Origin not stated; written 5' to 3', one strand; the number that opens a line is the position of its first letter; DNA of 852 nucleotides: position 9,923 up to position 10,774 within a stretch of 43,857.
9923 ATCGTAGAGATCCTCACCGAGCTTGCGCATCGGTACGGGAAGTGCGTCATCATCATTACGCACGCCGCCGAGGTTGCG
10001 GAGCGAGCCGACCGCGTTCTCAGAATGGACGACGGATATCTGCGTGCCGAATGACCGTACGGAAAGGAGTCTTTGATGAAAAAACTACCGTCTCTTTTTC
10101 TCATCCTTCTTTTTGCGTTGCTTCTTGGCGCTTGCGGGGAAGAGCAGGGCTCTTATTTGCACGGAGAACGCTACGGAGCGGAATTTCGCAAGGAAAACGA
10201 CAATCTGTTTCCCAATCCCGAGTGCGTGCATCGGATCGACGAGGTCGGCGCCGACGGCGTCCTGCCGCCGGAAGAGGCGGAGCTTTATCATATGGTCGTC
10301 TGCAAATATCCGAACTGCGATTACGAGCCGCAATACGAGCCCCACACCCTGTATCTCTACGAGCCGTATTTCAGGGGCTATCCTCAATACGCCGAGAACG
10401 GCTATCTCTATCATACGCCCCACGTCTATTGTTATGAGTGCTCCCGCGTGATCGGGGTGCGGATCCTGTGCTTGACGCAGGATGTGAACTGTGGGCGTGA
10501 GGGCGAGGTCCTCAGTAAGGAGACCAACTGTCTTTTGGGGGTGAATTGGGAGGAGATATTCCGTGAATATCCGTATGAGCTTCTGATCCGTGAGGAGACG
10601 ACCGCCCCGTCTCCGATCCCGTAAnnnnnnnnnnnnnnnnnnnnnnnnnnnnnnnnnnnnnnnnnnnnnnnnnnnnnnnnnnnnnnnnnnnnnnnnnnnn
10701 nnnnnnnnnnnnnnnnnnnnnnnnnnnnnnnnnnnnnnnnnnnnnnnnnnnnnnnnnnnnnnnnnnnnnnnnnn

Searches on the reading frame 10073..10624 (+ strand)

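Call 10: search_protein_families(library=pfam, proteins=[window:10073-10624:+], max_evalue=0.01)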
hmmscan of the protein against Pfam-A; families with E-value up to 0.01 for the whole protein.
window:10073-10624:+ (183 aa): 0 families

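Call 25: search_protein_families(library=ncbifam, proteins=[window:10073-10624:+], max_evalue=0.1)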
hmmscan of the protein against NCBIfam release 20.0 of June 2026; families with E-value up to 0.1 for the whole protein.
window:10073-10624:+ (183 aa): 1 family
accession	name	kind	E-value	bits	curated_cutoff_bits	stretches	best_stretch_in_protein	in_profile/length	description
NF047847.2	SS_mature_LptM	equivalog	0.0073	16.4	27.7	1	2-22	1-21/31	LPS translocon maturation chaperone LptM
